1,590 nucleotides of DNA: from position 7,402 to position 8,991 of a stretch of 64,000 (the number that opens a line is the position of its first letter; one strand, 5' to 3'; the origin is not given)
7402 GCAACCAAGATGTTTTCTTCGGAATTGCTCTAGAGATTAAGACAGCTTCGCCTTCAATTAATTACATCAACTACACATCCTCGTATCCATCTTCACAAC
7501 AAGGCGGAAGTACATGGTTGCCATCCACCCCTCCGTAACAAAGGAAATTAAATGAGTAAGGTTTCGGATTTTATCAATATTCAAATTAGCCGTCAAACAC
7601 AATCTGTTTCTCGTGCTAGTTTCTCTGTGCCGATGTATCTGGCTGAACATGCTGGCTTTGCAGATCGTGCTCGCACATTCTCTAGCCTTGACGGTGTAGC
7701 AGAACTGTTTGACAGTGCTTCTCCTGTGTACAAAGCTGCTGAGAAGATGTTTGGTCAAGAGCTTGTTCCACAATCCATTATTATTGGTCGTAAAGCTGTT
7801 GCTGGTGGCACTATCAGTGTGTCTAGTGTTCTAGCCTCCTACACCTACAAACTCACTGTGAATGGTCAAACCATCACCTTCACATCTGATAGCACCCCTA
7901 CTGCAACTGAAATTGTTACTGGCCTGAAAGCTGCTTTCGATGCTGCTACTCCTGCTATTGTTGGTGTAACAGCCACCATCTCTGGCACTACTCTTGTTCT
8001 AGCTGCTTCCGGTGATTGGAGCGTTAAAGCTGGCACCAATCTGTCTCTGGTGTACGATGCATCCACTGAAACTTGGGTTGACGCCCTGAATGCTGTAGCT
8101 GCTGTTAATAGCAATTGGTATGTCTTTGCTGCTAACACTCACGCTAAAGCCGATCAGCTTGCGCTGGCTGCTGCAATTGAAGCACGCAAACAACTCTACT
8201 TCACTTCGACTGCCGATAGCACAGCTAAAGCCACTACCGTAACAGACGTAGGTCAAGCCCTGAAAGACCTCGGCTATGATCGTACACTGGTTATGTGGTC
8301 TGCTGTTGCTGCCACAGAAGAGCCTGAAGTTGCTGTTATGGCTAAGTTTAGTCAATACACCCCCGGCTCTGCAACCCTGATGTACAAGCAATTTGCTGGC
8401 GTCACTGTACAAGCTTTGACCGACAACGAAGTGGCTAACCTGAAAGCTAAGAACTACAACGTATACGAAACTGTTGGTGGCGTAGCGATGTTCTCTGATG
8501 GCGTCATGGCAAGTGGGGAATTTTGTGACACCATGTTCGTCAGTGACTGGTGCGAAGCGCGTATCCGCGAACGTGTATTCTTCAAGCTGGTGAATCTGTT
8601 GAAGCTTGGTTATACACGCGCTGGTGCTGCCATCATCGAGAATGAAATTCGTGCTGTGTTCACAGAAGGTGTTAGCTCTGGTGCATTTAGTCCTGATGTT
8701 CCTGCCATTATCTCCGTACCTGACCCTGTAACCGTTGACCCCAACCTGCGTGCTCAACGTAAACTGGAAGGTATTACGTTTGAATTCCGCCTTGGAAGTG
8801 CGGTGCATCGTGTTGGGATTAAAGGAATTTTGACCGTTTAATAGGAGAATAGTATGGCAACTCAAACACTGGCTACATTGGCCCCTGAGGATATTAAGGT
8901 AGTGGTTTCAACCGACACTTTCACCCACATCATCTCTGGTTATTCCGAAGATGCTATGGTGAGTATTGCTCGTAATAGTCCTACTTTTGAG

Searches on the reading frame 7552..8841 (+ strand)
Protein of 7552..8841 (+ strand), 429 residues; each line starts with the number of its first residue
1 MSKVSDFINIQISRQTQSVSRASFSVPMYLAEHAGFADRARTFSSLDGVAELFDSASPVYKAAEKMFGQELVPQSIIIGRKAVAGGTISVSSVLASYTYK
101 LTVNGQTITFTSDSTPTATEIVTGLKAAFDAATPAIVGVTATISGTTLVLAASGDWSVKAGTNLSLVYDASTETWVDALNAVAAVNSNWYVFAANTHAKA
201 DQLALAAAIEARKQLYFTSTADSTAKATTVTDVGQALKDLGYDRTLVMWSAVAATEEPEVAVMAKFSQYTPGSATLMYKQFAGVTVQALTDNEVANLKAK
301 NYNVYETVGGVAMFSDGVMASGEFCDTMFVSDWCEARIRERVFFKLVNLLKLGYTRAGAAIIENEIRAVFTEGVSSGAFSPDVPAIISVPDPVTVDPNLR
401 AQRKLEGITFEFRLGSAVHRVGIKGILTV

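Call 39: search_protein_families(library=phrogs, proteins=[window:7552-8841:+], max_evalue=0.00001)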
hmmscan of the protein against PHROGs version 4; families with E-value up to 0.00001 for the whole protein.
window:7552-8841:+ (429 aa): 2 families
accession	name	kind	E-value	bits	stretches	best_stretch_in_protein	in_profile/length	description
phrog_205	-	tail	1.9e-108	364.2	1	3-428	14-433/455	tail sheath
phrog_9590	-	unknown function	1.4e-33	117.6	1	268-428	207-373/377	-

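Call 79: search_dna_similar(query=window:7552-8841:+, collection=phages, mode=protein, max_rows=12)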
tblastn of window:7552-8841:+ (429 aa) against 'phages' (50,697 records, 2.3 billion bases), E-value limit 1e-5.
Records with a match: 1161; places in all: 1163; records where one place covers at least 80% of the query: 805.
Best place of each record, by identity: <60% 1161.
By first word of the organism name: Escherichia 360; Pseudomonas 232; Rheinheimera 115; Salmonella 93; Erwinia 42; Klebsiella 40; Aeromonas 36; Acinetobacter 34; Shigella 24; Campylobacter 23; and 37 more.
By host as written in the record: Rheinheimera sp. BAL341 115; Escherichia coli 111; - 85; Pseudomonas aeruginosa 72; Escherichia coli K-12 MG1655 52; Pseudomonas aeruginosa PAO1 26; Campylobacter jejuni 21; Escherichia coli O157:H7 20; and 303 more.
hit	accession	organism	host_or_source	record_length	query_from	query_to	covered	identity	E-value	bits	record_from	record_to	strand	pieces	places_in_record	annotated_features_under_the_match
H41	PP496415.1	Pseudomonas phage vB_PpuM-NoPa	Pseudomonas putida KT2440 and Paw85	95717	1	429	100%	45.0%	5e-87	295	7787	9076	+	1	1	virion structural protein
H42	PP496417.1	Pseudomonas phage vB_PpuM-Roomu-2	Pseudomonas putida KT2440 and Paw85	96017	1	429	100%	45.0%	5e-87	295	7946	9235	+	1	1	virion structural protein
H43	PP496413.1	Pseudomonas phage vB_PpuM-Amme-3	Pseudomonas putida KT2440 and Paw85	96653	1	429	100%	45.0%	5e-87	295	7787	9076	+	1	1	virion structural protein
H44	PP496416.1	Pseudomonas phage vB_PpuM-Kassivere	Pseudomonas putida KT2440 and Paw85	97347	1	429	100%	45.0%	5e-87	295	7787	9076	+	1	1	virion structural protein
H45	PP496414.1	Pseudomonas phage vB_PpuM-KoPa-4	Pseudomonas putida KT2440 and Paw85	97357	1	429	100%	45.0%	5e-87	295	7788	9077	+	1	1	virion structural protein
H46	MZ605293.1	Pseudomonas phage UAVern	Pseudomonas sp.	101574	1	429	100%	44.5%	6e-97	323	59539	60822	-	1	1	putative structural protein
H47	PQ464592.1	Pseudomonas phage Boevelstad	Pseudomonas poae B04_10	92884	1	429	100%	44.3%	6e-88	298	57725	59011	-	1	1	tail sheath | hypothetical protein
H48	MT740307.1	Pseudomonas phage phiK7A1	Pseudomonas syringae pv. actinidiae K7A1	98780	1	429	100%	44.1%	5e-95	318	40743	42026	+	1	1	tail sheath protein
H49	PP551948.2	Pseudomonas phage UNO-G1W1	Pseudomonas fluorescens Migula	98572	1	429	100%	43.4%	4e-81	278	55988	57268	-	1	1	tail sheath protein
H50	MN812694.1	Pectobacterium phage Bobbio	Dickeya dianthicola F101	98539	1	429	100%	43.1%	1e-84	288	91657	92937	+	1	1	record has no annotation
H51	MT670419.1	Pseudomonas phage phiPsa315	Pseudomonas syringae pv. actinidiae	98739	1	429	100%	43.1%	2e-77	267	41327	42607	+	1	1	hypothetical protein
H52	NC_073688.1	Pseudomonas phage phiPsa315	Pseudomonas syringae pv. actinidiae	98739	1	429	100%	43.1%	2e-77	267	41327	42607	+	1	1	hypothetical protein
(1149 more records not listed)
